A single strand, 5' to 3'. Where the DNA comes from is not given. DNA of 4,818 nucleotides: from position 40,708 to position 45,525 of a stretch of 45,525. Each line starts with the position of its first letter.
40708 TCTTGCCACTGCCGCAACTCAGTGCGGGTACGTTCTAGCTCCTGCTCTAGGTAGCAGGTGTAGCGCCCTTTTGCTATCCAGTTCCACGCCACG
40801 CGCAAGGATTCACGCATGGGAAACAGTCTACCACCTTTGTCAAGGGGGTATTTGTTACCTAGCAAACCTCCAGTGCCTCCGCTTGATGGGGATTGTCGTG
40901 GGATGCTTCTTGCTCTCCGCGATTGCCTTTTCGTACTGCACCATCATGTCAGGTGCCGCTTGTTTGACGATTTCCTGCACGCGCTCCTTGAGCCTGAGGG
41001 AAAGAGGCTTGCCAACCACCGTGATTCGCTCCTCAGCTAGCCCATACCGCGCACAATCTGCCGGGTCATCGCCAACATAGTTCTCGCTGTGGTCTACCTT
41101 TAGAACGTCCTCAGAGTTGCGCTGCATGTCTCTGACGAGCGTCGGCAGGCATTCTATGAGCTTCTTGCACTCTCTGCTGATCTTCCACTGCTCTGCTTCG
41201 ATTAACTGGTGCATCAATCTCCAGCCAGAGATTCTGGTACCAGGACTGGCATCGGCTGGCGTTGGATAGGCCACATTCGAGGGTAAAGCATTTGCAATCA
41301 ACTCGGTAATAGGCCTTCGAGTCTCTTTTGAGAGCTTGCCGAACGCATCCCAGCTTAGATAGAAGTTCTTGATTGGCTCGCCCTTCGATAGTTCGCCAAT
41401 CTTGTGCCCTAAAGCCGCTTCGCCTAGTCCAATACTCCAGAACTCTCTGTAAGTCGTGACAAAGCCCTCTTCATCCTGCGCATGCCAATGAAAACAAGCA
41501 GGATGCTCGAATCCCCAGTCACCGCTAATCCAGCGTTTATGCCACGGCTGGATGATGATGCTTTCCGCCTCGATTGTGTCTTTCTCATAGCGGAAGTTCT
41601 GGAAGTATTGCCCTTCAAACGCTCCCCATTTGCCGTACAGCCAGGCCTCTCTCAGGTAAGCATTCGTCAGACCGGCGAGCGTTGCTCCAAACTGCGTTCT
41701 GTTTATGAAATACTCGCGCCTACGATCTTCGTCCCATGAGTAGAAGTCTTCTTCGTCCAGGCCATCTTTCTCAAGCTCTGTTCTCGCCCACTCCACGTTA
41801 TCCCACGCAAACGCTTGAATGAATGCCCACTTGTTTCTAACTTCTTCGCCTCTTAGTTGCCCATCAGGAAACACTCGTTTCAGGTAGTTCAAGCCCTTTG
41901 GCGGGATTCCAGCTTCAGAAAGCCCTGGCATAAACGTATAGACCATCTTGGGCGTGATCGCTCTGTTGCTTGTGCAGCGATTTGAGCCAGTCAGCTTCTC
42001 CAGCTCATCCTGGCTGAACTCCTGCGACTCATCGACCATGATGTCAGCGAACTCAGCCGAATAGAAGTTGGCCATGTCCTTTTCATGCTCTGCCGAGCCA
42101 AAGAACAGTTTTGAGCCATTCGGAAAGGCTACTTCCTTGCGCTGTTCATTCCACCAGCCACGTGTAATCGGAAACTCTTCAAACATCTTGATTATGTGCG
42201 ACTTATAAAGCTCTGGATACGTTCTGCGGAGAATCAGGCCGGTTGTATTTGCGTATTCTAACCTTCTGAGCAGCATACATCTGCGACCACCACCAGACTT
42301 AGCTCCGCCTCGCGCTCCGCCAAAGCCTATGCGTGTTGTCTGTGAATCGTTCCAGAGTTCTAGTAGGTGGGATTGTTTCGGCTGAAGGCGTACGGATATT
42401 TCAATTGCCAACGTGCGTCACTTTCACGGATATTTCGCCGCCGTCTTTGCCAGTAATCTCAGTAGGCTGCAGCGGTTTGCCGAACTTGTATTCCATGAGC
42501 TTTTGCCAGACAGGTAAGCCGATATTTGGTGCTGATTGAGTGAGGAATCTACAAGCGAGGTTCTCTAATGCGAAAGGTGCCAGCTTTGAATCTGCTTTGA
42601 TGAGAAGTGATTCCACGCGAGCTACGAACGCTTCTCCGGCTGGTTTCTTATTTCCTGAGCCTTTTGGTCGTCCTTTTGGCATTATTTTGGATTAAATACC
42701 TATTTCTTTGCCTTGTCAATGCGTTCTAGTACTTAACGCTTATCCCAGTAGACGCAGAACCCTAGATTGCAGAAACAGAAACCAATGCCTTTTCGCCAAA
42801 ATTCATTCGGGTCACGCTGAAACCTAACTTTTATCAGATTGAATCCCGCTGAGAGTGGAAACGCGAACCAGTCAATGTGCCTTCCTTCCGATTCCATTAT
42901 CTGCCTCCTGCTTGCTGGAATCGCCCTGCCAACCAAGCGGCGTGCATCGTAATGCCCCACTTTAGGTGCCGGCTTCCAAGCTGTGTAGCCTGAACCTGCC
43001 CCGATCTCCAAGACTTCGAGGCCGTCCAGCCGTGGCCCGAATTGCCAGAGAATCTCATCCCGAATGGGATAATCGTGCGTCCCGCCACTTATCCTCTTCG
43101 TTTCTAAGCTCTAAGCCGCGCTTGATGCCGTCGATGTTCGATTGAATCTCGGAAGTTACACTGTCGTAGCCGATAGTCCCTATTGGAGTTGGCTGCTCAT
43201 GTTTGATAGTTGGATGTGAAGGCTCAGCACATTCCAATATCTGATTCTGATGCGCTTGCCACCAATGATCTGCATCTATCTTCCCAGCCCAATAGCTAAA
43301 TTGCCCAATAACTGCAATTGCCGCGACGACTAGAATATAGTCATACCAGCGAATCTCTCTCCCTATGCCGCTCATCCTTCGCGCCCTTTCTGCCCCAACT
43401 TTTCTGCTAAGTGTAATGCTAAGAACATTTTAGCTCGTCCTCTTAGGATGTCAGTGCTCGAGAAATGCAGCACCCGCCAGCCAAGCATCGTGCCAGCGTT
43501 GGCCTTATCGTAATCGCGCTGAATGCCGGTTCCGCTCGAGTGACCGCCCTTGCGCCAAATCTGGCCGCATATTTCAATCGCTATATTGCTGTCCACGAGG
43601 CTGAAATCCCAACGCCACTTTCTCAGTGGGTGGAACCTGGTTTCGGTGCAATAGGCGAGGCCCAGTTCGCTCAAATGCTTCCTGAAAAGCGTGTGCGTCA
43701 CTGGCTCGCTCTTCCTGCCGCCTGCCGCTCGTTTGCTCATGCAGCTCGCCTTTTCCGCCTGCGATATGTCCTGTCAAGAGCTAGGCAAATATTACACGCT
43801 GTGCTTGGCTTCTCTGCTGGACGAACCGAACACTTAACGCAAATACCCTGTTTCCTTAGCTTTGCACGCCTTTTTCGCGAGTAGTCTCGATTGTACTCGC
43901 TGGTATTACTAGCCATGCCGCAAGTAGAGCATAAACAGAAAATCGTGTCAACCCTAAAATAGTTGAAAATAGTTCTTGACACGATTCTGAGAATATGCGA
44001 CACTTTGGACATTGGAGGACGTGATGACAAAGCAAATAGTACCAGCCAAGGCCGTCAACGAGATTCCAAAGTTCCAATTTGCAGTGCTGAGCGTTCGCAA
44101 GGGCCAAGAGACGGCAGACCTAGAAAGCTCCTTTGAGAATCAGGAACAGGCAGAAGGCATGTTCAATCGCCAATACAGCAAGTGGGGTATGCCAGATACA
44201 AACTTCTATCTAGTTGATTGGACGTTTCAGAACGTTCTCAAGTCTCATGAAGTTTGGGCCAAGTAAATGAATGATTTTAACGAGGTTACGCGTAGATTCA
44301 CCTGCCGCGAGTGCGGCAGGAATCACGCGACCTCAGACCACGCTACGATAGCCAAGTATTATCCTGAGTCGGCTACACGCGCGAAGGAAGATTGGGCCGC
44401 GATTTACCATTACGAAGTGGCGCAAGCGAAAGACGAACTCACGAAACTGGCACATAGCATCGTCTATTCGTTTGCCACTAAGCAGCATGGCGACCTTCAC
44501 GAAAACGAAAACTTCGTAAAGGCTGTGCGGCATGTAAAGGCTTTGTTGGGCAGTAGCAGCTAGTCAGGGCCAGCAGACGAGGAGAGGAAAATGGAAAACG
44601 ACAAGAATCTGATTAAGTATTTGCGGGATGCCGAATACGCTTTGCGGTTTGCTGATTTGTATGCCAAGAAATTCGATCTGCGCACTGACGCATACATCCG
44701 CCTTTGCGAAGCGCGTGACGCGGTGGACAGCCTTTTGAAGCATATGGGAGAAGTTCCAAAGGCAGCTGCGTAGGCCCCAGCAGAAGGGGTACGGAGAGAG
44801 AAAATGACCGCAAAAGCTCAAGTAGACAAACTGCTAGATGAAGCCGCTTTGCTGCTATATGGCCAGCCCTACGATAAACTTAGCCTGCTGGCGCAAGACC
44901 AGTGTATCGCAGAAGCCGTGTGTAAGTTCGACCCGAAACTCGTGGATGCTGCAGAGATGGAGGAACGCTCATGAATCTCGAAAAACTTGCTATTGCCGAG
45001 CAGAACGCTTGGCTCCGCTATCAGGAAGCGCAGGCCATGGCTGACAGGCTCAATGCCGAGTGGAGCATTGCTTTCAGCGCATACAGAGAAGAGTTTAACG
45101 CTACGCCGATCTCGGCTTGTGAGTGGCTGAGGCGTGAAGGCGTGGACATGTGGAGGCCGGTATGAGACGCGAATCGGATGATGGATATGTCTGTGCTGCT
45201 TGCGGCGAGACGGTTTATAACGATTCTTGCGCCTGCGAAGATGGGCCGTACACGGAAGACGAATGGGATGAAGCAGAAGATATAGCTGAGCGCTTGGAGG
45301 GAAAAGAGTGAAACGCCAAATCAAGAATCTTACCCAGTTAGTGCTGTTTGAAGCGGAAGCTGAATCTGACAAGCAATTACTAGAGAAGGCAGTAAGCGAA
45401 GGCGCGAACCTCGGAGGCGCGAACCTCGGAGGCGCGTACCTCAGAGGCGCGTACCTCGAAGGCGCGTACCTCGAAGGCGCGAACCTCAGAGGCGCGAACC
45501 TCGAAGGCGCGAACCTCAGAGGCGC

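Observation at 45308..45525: Early-expressed pentapeptide-repeat protein: candidate DNA mimic (anti-defence or topoisomerase modulator) fused to an unknown C-terminal domain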

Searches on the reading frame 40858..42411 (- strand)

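Call 56: search_protein_families(library=phrogs, proteins=[window:40858-42411:-], max_evalue=0.00001)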
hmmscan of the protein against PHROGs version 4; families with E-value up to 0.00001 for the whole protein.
window:40858-42411:- (518 aa): 2 families
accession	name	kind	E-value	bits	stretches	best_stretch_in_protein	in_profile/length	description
phrog_979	-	head and packaging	3.5e-23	83.2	1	9-161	154-303/642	terminase large subunit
phrog_9526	-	head and packaging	5.8e-07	30.2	1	10-151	12-156/280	terminase large subunit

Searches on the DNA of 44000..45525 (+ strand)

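Call 12: search_dna_similar(query=window:44000-45525:+, collection=phages, mode=distant)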
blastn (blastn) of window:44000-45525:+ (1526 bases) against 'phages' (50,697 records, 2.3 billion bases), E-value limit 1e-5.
In 3 record(s) the limit of 40 matching pieces per record was reached: places in those records are undercounted.
Records with a match: 24; places in all: 330; records where one place covers at least 80% of the query: 0.
Best place of each record, by identity: 80-90% 4; 60-80% 20.
By first word of the organism name: Ralstonia 20; Caulobacter 4.
By host as written in the record: Ralstonia pseudosolanacearum I-31 (MT043) 5; Ralstonia solanacearum 5; Ralstonia solanacearum PS025 4; Caulobacter vibrioides CB15 3; Ralstonia pseudosolanacearum I-33 (MT009) 3; Caulobacter vibrioides 1; Ralstonia pseudosolanacearum I-15 (MT017) 1; Ralstonia pseudosolanacearum NdE 1; and 1 more.
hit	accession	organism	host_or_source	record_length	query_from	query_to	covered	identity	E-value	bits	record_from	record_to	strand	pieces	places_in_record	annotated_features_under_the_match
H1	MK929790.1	Caulobacter phage RW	Caulobacter vibrioides CB15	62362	1402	1526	8%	83.2%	1e-27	132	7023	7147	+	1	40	pentapeptide repeat family protein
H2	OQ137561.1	Caulobacter phage KcrB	Caulobacter vibrioides CB15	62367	1402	1526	8%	83.2%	1e-27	132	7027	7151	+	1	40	KcrB_gp016: pentapeptide repeat family protein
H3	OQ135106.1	Caulobacter phage RLK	Caulobacter vibrioides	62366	1402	1526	8%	83.2%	1e-27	132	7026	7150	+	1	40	RLK_gp016: pentapeptide repeat family protein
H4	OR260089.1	Caulobacter phage GB2A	Caulobacter vibrioides CB15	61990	1402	1526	8%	82.4%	1e-26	127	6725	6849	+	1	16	pentapeptide repeat family protein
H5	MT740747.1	Ralstonia phage Simangalove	Ralstonia pseudosolanacearum I-31 ...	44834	1402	1526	8%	77.6%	2e-18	100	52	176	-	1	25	none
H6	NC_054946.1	Ralstonia phage Simangalove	Ralstonia pseudosolanacearum I-31 ...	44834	1402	1526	8%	77.6%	2e-18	100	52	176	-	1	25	none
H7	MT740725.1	Ralstonia phage Adzire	Ralstonia pseudosolanacearum I-31 ...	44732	1402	1526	8%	76.8%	8e-17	96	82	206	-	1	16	none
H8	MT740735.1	Ralstonia phage Elie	Ralstonia pseudosolanacearum I-15 ...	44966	1402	1526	8%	76.8%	8e-17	96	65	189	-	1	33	none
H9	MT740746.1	Ralstonia phage Sarlave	Ralstonia pseudosolanacearum I-31 ...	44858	1402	1526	8%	76.8%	8e-17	96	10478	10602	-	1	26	hypothetical protein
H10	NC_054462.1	Ralstonia phage Adzire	Ralstonia pseudosolanacearum I-31 ...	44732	1402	1526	8%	76.8%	8e-17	96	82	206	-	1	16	none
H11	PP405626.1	Ralstonia phage PQ43W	Ralstonia pseudosolanacearum NdE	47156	1402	1526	8%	76.8%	8e-17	96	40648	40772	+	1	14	hypothetical protein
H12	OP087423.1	Ralstonia phage DLDT_So2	Ralstonia solanacearum PS025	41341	1402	1526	8%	72.0%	1e-8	69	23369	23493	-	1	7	putative pentapeptide repeat protein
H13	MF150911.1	Ralstonia phage DU_RP_II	Ralstonia solanacearum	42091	1404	1526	8%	72.4%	3e-9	70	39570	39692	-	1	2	hypothetical protein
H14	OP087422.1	Ralstonia phage BHDT_So9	Ralstonia solanacearum PS025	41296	1402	1526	8%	71.2%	1e-7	64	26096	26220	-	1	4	putative pentapeptide repeat protein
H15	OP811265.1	Ralstonia phage BHDTSo81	Ralstonia solanacearum PS025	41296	1402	1526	8%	71.2%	1e-7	64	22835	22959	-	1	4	putative pentapeptide repeat protein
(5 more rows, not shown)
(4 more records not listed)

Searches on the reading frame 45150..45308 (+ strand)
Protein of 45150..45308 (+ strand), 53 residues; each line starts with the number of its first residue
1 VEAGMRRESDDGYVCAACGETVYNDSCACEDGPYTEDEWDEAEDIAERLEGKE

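Call 21: search_protein_families(library=phrogs, proteins=[window:45150-45308:+], max_evalue=0.001)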
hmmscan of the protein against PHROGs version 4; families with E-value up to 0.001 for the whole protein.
window:45150-45308:+ (53 aa): 0 families

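Call 22: search_protein_families(library=pfam, proteins=[window:45150-45308:+], max_evalue=0.01)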
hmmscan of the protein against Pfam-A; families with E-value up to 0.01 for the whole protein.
window:45150-45308:+ (53 aa): 0 families
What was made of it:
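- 45150..45311 (+): Upstream small ORF (53 aa) whose TGA stop overlaps the GTG start (GTGA). No Pfam or PHROG hit (calls 21, 22).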
